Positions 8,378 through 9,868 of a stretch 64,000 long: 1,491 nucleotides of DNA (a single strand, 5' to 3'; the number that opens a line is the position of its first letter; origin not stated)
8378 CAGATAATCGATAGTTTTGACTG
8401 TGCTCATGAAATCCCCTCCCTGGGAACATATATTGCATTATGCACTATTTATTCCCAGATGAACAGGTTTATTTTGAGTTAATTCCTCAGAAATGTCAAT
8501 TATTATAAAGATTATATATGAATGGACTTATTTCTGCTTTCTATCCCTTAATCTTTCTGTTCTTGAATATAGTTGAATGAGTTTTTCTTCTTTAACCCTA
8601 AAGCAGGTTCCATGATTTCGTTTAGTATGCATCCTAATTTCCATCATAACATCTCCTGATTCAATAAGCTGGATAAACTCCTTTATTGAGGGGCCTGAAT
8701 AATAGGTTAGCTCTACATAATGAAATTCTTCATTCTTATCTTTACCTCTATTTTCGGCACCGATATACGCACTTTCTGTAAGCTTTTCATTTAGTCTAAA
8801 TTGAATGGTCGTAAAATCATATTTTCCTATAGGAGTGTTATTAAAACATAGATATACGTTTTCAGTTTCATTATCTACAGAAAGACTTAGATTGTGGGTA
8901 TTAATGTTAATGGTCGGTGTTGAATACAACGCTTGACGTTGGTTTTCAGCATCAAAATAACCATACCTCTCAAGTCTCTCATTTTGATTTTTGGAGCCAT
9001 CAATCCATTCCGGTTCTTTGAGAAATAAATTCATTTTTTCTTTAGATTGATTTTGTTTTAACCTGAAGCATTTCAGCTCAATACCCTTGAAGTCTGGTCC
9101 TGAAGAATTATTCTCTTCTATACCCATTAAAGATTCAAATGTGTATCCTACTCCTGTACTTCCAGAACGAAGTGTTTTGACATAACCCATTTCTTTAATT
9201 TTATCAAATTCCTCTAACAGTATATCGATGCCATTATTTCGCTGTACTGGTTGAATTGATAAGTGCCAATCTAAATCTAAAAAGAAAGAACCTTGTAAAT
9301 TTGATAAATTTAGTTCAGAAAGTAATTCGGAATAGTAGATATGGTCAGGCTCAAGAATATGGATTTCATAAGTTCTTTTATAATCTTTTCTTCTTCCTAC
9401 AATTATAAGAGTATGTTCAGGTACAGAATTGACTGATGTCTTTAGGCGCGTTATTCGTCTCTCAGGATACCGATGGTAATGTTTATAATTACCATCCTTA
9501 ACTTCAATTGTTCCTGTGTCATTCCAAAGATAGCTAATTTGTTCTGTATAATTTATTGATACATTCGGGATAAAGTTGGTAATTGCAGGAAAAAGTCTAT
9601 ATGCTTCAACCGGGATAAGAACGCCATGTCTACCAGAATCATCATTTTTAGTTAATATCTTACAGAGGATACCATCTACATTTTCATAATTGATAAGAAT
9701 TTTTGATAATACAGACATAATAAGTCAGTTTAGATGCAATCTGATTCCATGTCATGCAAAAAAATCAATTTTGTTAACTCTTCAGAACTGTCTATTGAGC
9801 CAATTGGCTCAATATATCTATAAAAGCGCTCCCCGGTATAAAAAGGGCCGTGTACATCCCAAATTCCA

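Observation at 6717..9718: Prophage-borne EcoRII-like R-M-Vsr triad with HTH-fused C5-methyltransferase and an inverted-repeat operator containing its own target site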

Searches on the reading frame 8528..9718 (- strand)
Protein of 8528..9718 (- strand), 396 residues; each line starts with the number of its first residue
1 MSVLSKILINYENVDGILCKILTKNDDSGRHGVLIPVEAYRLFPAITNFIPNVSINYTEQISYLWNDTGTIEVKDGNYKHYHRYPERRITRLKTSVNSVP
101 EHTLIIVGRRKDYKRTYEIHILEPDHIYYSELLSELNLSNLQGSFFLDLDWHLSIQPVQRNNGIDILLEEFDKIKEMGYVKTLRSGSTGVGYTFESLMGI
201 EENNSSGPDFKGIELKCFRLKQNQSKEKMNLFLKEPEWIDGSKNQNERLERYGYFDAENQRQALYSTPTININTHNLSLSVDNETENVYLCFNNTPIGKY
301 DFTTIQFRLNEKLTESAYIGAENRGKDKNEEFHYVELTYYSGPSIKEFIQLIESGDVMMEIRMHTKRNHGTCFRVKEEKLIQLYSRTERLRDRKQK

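Call 3: search_protein_families(library=pfam, proteins=[window:8528-9718:-], max_evalue=0.1)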
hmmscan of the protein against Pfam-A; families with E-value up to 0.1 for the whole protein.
window:8528-9718:- (396 aa): 1 family
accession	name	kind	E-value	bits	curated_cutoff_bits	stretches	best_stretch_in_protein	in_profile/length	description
PF15515.12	MvaI_BcnI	-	1.1e-43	150.3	25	1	168-384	1-227/227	MvaI/BcnI restriction endonuclease family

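Call 4: search_protein_families(library=ncbifam, proteins=[window:8528-9718:-], max_evalue=0.1)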
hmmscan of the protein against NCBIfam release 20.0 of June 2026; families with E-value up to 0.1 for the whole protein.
window:8528-9718:- (396 aa): 0 families

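Call 5: search_solved_structures(query=window:8528-9718:-, max_evalue=10, show_alignments=4)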
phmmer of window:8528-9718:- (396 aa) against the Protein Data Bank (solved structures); distinct sequences matched with E-value up to 10: 5.
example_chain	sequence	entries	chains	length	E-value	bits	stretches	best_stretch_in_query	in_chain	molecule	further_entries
2oa9_A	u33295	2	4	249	3.9e-18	68.9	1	164-382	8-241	R.MvaI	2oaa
5o63_A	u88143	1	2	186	3.8e-14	55.7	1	17-115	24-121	Restriction endonuclease UbaLAI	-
2odh_A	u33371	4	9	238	1.7e-05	27.3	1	170-390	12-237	R.BcnI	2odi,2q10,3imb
3ihj_A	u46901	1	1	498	0.31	13.2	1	17-60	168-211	Alanine aminotransferase 2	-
3n70_A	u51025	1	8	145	1.3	11.2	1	323-368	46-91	Transport activator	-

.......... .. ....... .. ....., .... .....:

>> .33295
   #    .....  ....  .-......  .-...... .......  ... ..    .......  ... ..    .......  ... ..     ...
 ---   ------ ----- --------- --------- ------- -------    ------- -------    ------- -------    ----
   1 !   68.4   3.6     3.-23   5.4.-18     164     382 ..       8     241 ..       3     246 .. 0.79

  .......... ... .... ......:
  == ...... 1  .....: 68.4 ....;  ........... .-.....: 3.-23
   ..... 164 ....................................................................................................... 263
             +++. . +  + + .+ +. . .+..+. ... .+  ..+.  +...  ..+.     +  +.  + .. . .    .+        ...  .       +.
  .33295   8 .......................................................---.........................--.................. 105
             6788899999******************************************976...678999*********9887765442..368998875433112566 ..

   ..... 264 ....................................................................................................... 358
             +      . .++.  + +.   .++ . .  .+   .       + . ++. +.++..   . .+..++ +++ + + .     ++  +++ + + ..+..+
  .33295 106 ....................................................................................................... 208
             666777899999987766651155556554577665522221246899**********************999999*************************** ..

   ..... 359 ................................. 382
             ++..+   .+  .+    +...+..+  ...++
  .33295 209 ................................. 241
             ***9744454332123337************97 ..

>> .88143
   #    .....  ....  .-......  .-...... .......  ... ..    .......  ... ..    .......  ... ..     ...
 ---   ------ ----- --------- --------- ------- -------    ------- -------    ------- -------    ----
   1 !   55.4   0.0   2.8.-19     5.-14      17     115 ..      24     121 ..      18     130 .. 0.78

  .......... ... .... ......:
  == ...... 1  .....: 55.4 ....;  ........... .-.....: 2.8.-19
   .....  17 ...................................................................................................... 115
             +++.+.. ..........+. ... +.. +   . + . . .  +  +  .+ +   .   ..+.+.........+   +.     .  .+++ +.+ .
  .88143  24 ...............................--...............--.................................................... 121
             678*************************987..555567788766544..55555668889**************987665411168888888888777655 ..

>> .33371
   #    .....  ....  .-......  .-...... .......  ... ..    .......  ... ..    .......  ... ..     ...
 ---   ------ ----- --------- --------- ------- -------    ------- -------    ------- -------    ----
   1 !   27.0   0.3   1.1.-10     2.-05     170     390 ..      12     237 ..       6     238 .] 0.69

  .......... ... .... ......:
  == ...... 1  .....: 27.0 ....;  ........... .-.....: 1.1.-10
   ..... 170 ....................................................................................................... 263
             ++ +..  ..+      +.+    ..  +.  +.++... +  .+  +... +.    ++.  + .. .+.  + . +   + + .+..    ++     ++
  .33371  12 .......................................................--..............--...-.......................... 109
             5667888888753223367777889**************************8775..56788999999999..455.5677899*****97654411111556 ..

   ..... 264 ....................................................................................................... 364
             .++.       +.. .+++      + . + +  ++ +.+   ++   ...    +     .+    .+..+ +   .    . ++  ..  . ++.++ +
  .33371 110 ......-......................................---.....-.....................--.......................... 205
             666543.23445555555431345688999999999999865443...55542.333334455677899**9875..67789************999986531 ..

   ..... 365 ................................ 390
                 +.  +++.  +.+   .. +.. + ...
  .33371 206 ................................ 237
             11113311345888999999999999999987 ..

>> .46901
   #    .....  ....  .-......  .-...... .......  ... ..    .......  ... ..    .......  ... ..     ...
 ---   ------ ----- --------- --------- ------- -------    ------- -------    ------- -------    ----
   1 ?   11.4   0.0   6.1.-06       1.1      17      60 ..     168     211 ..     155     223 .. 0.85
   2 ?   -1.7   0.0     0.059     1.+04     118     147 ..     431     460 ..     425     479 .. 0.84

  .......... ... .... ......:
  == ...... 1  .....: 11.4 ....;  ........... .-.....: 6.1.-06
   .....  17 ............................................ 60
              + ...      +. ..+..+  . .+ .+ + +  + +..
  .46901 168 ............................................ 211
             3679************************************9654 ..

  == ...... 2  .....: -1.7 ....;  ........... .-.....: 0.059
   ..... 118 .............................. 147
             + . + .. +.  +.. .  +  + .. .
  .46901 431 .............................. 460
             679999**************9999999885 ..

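Call 14: find_encoding_contigs(protein=window:8528-9718:-, flank=6000, max_places=8)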
Protein window:8528-9718:- (396 aa): no gene with exactly this product is on record in the collection.

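Call 16: find_homologous_proteins(query=window:8528-9718:-, max_evalue=0.001)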
Query window:8528-9718:- (396 aa): 540 proteins with E <= 0.001 among 3240 candidates; the best 120 are listed.
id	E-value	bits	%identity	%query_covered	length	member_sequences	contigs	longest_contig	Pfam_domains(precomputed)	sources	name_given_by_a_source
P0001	4.3e-266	900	100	100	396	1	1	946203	PF15515.13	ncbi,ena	-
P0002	2.1e-168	578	65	98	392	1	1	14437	PF15515.13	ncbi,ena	-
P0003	4.0e-166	571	63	99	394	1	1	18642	PF15515.13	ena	-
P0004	1.5e-159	549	61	99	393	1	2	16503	PF15515.13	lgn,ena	-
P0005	1.8e-153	529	59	98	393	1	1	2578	PF15515.13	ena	-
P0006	3.8e-140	485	56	98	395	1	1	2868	PF15515.13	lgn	-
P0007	3.3e-134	466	53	98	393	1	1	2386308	PF15515.13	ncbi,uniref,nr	ncbi:MvaI/BcnI restriction endonuclease family protein [Marinobacter sp. es.048]|uniref:MvaI/BcnI fa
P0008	2.3e-131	456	53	98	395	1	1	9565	PF15515.13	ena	-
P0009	6.9e-115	402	50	99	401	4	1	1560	PF15515.13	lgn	-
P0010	2.4e-113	397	50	99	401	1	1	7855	PF15515.13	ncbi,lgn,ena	-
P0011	8.9e-113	395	49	99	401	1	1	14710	PF15515.13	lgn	-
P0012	1.7e-112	394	50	99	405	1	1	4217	PF15515.13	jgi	jgi:hypothetical protein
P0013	6.7e-112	392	48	99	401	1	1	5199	PF15515.13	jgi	jgi:hypothetical protein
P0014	1.2e-111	392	49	99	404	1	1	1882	PF15515.13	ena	-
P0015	5.6e-111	389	48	99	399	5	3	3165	PF15515.13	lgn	-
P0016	2.5e-110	387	49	99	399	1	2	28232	PF15515.13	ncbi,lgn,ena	-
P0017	5.1e-109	383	45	99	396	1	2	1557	PF15515.13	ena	-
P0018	5.5e-109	383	49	99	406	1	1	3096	PF15515.13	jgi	-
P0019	9.2e-109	382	48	99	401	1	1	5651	PF09562.16,PF15515.13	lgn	-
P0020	1.9e-108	381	47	99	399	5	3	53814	PF15515.13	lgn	-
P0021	5.7e-108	379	47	99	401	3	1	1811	PF15515.13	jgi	-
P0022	1.3e-107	378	47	99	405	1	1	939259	PF15515.13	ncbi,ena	-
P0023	2.5e-107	377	47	99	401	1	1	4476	PF15515.13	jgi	jgi:hypothetical protein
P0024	6.2e-107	376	47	98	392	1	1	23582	PF15515.13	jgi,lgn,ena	-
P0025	7.2e-106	373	46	95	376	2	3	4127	PF15515.13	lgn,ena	-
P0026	9.7e-106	372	46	98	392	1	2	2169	PF15515.13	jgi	jgi:hypothetical protein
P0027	2.8e-105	371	46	98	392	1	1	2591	PF15515.13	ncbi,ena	-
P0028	7.2e-105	369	45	99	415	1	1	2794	PF15515.13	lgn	-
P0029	1.8e-104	368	48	98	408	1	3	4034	PF15515.13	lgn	-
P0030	2.7e-104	367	44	98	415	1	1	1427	PF15515.13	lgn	-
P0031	3.0e-103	364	44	98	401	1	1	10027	PF15515.13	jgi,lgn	jgi:hypothetical protein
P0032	5.4e-102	360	44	98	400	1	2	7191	PF15515.13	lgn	-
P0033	6.5e-101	356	44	99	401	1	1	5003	PF15515.13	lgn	-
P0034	5.8e-100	353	44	98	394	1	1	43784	PF15515.13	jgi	jgi:hypothetical protein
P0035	2.9e-96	341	45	99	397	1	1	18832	PF15515.13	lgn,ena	-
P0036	3.5e-96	341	44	99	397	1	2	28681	PF15515.13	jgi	jgi:hypothetical protein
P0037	2.4e-94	335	44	99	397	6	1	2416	PF15515.13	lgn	-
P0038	3.9e-94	334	44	99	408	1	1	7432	PF15515.13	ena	-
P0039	6.3e-94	333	43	95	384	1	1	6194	PF15515.13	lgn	-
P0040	1.4e-93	332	47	90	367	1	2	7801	PF15515.13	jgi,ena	jgi:hypothetical protein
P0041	1.1e-91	326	44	98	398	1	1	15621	PF15515.13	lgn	-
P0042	7.0e-91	323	42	98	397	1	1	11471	PF15515.13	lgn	-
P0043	6.5e-90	320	43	99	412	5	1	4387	PF15515.13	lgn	-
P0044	5.2e-89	317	42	99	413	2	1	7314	PF15515.13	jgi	jgi:hypothetical protein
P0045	6.7e-89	317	42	99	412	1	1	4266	PF15515.13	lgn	-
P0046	1.0e-88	316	41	99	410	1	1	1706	PF15515.13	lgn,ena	-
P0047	3.1e-88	315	43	98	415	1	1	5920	PF15515.13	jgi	jgi:hypothetical protein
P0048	5.1e-88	314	43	98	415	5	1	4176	PF15515.13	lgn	-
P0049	1.1e-87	313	39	99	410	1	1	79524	PF15515.13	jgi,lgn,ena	-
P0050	6.9e-87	310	43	98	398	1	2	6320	PF15515.13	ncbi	-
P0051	7.1e-86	307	39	99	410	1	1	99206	PF15515.13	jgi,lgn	jgi:hypothetical protein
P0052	5.7e-85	304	41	97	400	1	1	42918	PF15515.13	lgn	-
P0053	6.6e-84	300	40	99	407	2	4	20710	PF15515.13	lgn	-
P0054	2.2e-83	299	42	99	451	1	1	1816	PF15515.13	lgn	-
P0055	2.6e-83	298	42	98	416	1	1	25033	PF15515.13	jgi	jgi:hypothetical protein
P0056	6.4e-83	297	40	98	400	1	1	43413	PF15515.13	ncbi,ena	-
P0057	5.3e-82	294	42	98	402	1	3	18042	PF15515.13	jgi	jgi:hypothetical protein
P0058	1.1e-81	293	40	98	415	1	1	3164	PF15515.13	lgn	-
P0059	2.2e-79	285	39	98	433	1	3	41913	PF15515.13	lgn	-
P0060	1.1e-78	283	40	98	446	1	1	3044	PF15515.13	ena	-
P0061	7.9e-78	280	40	96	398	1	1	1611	PF15515.13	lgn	-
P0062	1.8e-77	279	40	99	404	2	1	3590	PF15515.13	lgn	-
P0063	2.3e-77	279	39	98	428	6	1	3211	PF15515.13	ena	-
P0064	9.5e-76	273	40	98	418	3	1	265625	PF15515.13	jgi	jgi:hypothetical protein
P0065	2.1e-75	272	41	99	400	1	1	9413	PF15515.13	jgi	jgi:hypothetical protein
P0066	8.2e-75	270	38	99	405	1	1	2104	PF15515.13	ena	-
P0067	3.9e-74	268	39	98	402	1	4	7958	PF15515.13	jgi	jgi:hypothetical protein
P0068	4.1e-74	268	39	95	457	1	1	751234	PF15515.13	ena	-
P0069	6.2e-74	267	39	99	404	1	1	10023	PF15515.13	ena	-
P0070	6.9e-74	267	40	98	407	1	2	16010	PF15515.13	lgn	-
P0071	6.4e-73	264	39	95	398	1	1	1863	PF15515.13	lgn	-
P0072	3.3e-72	262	37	94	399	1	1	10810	PF15515.13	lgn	-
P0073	1.5e-71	260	36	96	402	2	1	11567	PF15515.13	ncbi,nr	ncbi:MvaI/BcnI family restriction endonuclease [Pirellulales bacterium]|nr:MvaI/BcnI family restrict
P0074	1.5e-69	253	38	96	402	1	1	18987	PF15515.13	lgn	-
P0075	1.4e-67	247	37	96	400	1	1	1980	PF15515.13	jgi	jgi:hypothetical protein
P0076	1.5e-67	246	36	94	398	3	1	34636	PF15515.13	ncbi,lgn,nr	ncbi:MvaI/BcnI family restriction endonuclease [Oceanobacillus picturae]|nr:MvaI/BcnI family restric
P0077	1.7e-67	246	36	96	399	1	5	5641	PF15515.13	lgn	-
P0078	1.1e-66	244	35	97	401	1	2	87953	PF15515.13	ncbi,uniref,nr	ncbi:MvaI/BcnI family restriction endonuclease [Planococcus salinarum]|uniref:MvaI/BcnI family restr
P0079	1.9e-66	243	36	96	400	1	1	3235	PF15515.13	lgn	-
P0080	2.4e-66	242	35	97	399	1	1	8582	PF15515.13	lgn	-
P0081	8.3e-66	241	38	93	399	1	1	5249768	PF15515.13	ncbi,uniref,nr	ncbi:hypothetical protein CBW65_22540 [Tumebacillus avium]|uniref:MvaI/BcnI restriction endonuclease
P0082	9.1e-66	241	36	94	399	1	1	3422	PF15515.13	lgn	-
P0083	1.1e-65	240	36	98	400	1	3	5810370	PF15515.13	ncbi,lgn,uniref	ncbi:MvaI/BcnI family restriction endonuclease [Peribacillus sp. FSL P2-0133]|uniref:MvaI/BcnI famil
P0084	8.1e-65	237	35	96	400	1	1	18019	PF15515.13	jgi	jgi:hypothetical protein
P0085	2.1e-64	236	35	94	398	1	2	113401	PF15515.13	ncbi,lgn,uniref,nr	ncbi:MvaI/BcnI family restriction endonuclease [Alkalicoccus chagannorensis]|uniref:MvaI/BcnI family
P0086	2.7e-64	236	36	93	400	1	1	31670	PF15515.13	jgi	jgi:hypothetical protein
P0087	3.4e-64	235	36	97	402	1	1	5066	PF15515.13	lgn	-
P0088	3.9e-64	235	37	95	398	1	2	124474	PF15515.13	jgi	jgi:hypothetical protein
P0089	4.9e-64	235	36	97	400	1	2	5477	PF15515.13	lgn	-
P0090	5.5e-64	235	35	95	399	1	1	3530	PF15515.13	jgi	jgi:hypothetical protein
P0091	1.9e-63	233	35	94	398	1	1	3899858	PF15515.13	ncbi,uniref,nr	ncbi:MvaI/BcnI family restriction endonuclease [Halobacillus litoralis]|uniref:MvaI/BcnI family rest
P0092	5.9e-63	231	33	95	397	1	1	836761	PF15515.13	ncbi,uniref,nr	ncbi:MvaI/BcnI family restriction endonuclease [Bacillus sp. FJAT-26390]|uniref:MvaI/BcnI family res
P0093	6.8e-63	231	34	97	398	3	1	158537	PF15515.13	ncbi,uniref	ncbi:MvaI/BcnI family restriction endonuclease [Exiguobacterium artemiae]|uniref:MvaI/BcnI family re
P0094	1.0e-62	230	37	95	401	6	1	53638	PF15515.13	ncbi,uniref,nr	ncbi:hypothetical protein E0485_18905 [Paenibacillus albiflavus]|uniref:MvaI/BcnI restriction endonu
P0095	1.1e-62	230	36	97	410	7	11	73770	PF15515.13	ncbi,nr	ncbi:hypothetical protein COJ38_21895 [Bacillus cereus]|nr:hypothetical protein COM91_12490 [Bacillu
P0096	1.1e-62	230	48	59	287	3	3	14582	PF15515.13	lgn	-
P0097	1.4e-62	230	46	59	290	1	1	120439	PF15515.13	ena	-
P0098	2.1e-62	229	33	96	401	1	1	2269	PF15515.13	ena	-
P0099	3.5e-62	229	47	60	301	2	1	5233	PF15515.13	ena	-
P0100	4.3e-62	228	35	94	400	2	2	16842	PF15515.13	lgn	-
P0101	5.2e-62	228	34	98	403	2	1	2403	PF15515.13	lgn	-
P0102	6.1e-62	228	37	93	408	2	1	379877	PF15515.13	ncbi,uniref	ncbi:hypothetical protein ABIE27_003143 [Paenibacillus sp. 4624]|uniref:MvaI/BcnI family restriction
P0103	8.4e-62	228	34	95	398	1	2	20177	PF15515.13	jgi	jgi:hypothetical protein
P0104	4.5e-61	225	35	98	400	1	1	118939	PF15515.13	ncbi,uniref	ncbi:MvaI/BcnI family restriction endonuclease [Priestia aryabhattai]|uniref:MvaI/BcnI family restri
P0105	1.7e-60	223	46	60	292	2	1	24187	PF15515.13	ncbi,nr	ncbi:MAG: hypothetical protein KDA81_04045, partial [Planctomycetaceae bacterium]|nr:hypothetical pr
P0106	4.5e-60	222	35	93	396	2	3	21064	PF15515.13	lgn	-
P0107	6.5e-60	221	47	57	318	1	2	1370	PF15515.13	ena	-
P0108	7.6e-60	221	33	97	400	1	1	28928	PF15515.13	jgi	jgi:hypothetical protein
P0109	2.6e-59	219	37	96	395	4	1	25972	PF15515.13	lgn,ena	-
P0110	4.1e-59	219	34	96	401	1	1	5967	PF15515.13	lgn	-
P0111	4.9e-59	218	37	93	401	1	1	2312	PF15515.13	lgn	-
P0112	5.0e-59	218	46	59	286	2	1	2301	PF15515.13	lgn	-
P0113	6.8e-59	218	46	59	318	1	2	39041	PF15515.13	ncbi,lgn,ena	-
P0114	2.6e-58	216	45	59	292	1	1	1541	PF15515.13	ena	-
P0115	3.5e-58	216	46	58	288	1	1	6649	PF15515.13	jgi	-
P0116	9.8e-58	214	46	57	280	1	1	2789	PF15515.13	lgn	-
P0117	1.1e-57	214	48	57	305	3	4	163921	PF15515.13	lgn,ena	-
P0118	1.2e-57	214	36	98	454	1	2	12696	PF15515.13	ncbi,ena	-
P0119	5.0e-57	212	46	58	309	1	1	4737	PF15515.13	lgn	-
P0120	8.7e-57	211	42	60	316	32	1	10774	PF15515.13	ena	-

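Call 17: find_encoding_contigs(protein=P0001, flank=3000, max_places=3)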
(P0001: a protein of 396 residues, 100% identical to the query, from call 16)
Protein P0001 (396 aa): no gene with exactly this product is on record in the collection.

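Call 18: find_encoding_contigs(protein=P0002, flank=5000, max_places=3)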
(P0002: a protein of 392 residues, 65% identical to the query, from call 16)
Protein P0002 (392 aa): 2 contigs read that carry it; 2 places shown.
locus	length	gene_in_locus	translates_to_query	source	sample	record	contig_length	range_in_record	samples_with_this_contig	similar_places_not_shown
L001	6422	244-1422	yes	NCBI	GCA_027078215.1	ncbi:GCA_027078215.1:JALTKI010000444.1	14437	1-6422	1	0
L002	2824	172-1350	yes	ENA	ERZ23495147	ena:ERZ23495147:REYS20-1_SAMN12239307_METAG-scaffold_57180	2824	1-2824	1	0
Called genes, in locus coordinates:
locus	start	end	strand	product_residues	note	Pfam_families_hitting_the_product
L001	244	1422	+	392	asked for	PF15515:MvaI_BcnI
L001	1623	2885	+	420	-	PF00145:DNA_methylase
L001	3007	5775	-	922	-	PF09984:sCache_4, PF00672:HAMP, PF00512:HisKA, PF02518:HATPase_c, PF00072:Response_reg, PF01627:Hpt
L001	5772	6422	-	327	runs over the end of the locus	PF04392:ABC_sub_bind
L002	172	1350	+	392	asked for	PF15515:MvaI_BcnI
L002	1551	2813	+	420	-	PF00145:DNA_methylase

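Call 19: find_encoding_contigs(protein=P0003, flank=5000, max_places=3)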
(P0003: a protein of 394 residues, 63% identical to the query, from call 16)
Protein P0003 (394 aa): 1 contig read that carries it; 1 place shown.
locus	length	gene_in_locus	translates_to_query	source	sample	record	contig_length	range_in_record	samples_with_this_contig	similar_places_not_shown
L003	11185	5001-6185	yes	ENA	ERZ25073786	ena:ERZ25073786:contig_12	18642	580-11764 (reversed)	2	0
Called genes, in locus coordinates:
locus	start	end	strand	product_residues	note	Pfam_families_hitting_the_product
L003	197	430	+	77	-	-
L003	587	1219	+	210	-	PF01656:CbiA, PF13614:AAA_31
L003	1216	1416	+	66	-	PF23807:RHH_10 (faint)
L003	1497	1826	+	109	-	-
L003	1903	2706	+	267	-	-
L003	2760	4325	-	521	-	PF18284:DNA_meth_N (weak), PF00145:DNA_methylase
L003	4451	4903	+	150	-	PF03852:Vsr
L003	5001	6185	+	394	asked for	PF15515:MvaI_BcnI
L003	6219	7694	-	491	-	PF14072:DndB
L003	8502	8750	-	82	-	PF23907:DUF7249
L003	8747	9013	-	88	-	-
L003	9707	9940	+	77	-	-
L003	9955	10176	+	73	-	-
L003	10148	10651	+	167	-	PF12760:Zn_ribbon_IS1595 (weak)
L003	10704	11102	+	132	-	PF12762:DDE_Tnp_IS1595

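Call 20: find_encoding_contigs(protein=P0004, flank=5000, max_places=3)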
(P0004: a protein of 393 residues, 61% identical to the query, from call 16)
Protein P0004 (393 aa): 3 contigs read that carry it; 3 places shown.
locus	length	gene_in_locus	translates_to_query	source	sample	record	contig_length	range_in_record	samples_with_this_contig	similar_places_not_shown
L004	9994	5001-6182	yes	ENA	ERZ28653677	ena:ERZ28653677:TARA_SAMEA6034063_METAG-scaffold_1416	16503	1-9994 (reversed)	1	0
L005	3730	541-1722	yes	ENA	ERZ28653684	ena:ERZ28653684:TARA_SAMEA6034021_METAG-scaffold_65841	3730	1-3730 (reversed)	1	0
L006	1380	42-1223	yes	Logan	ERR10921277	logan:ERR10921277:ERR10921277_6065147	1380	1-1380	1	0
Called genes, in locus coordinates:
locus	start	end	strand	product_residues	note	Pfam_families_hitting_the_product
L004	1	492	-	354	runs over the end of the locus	PF11740:KfrA_N, PF24161:CCDC39 (faint)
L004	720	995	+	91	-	-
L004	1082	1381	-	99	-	-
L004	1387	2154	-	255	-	PF00142:Fer4_NifH (weak), PF01656:CbiA, PF02374:ArsA_ATPase, PF06564:CBP_BcsQ, PF09140:MipZ (weak), PF10609:ParA, PF13614:AAA_31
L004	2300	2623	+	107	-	-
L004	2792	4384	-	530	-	PF18284:DNA_meth_N (weak), PF00145:DNA_methylase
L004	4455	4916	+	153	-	PF03852:Vsr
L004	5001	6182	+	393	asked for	PF15515:MvaI_BcnI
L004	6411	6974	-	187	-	-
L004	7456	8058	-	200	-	-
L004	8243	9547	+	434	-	-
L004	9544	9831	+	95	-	-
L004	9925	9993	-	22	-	?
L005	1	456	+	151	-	?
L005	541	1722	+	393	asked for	PF15515:MvaI_BcnI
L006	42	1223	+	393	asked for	PF15515:MvaI_BcnI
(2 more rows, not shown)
